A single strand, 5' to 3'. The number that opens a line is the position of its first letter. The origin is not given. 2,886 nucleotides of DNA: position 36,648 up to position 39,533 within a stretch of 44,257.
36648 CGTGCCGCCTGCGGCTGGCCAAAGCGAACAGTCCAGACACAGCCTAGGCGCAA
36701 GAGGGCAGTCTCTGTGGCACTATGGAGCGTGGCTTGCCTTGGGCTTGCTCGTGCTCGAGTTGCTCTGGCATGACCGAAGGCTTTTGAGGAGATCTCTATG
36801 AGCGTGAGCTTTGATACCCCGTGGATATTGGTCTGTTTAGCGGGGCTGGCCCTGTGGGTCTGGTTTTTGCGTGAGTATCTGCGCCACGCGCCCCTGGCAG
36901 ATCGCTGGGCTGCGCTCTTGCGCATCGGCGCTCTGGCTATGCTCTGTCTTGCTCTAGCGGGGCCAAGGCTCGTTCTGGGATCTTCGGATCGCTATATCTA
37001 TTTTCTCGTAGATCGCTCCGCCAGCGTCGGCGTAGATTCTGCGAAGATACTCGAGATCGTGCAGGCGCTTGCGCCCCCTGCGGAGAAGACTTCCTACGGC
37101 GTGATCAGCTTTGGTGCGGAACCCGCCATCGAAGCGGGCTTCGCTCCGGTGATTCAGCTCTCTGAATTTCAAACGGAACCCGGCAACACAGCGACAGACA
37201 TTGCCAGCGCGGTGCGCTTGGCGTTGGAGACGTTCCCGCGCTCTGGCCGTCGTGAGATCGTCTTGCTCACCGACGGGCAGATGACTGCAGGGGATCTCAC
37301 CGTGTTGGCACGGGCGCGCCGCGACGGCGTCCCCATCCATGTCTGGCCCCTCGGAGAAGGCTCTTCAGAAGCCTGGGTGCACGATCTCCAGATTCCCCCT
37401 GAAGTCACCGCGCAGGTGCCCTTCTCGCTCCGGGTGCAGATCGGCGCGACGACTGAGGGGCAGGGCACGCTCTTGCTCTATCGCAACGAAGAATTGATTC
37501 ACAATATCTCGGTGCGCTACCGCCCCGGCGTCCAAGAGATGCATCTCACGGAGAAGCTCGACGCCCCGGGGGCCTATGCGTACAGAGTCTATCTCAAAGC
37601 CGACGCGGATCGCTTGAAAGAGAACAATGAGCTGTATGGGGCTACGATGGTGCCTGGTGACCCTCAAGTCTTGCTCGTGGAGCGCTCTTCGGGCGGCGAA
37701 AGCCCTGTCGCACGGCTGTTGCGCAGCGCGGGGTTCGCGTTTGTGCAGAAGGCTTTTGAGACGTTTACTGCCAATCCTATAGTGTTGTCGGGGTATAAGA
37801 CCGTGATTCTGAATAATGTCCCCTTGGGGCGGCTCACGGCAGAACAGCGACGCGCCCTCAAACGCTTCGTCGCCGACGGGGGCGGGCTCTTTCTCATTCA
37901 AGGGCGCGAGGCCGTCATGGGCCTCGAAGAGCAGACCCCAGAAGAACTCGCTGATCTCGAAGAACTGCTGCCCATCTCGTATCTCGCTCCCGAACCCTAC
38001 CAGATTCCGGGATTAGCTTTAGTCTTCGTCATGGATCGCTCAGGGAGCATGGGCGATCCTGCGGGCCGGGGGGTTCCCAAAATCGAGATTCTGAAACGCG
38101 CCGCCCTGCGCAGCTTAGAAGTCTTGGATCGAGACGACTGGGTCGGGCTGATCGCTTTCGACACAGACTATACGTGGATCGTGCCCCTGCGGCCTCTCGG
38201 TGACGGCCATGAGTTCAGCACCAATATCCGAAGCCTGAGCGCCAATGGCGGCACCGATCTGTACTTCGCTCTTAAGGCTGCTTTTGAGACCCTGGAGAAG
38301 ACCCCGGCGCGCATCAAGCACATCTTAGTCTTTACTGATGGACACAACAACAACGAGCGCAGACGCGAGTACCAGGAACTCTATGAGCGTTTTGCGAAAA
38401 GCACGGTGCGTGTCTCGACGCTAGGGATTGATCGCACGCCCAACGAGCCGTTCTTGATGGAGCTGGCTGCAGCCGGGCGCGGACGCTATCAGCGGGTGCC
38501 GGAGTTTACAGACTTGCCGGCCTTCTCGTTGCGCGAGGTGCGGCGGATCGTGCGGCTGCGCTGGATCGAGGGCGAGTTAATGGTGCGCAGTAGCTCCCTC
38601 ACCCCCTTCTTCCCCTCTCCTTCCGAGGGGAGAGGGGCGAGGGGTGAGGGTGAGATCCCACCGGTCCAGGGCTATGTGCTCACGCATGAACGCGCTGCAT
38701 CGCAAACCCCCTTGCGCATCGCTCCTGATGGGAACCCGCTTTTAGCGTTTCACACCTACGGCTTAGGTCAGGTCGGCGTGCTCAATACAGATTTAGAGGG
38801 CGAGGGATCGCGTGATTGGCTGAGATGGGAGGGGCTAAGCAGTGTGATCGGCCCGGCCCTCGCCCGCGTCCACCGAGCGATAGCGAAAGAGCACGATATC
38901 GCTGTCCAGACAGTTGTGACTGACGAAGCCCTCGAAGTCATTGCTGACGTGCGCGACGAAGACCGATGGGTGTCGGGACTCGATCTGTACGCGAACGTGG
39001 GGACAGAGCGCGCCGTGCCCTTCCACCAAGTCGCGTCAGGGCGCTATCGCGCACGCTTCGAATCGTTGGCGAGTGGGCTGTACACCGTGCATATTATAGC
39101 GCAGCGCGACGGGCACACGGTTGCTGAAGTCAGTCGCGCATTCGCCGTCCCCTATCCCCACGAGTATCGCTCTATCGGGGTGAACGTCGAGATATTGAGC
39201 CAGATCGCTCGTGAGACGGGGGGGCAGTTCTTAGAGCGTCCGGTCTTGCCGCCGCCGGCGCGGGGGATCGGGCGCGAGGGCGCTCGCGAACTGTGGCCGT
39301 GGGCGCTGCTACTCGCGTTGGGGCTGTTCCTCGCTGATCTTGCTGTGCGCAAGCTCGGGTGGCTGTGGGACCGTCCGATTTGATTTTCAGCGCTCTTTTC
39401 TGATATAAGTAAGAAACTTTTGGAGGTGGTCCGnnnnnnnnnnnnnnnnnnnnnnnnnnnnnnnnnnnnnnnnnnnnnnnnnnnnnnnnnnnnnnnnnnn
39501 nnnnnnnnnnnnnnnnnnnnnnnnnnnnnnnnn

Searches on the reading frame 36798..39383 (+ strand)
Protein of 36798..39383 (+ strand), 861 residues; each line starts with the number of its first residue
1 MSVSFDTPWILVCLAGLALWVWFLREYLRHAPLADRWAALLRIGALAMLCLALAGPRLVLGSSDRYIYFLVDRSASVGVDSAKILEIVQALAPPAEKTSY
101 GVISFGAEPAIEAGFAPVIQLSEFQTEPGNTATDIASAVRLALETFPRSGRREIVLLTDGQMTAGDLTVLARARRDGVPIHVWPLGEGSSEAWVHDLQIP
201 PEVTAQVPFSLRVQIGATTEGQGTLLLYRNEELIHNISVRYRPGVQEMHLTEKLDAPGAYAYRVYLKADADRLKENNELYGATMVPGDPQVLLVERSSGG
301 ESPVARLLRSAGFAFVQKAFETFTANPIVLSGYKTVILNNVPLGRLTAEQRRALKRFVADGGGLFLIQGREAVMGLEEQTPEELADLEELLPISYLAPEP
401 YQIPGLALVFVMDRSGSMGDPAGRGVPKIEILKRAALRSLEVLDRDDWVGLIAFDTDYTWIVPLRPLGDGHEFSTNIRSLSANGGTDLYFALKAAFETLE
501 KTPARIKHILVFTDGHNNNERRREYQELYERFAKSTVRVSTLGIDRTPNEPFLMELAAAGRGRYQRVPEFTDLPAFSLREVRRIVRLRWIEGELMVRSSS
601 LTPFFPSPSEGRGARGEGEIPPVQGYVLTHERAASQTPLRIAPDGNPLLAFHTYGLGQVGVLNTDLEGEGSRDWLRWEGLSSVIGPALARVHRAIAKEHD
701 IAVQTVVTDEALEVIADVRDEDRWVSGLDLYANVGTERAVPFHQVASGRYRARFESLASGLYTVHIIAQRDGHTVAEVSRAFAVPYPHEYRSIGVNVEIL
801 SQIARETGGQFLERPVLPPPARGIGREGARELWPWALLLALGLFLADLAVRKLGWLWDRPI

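Call 45: search_protein_families(library=pfam, proteins=[window:36798-39383:+], max_evalue=0.00001)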
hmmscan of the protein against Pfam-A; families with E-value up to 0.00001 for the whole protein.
window:36798-39383:+ (861 aa): 3 families
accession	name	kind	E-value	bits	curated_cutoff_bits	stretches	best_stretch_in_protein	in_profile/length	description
PF13519.12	VWA_2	-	5.1e-25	88.6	27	2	408-516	1-107/107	von Willebrand factor type A domain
PF00092.34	VWA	-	1.2e-23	84.6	23.8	2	408-575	2-170/174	von Willebrand factor type A domain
PF13768.12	VWA_3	-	2.5e-15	57.3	27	1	408-565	3-154/155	von Willebrand factor type A domain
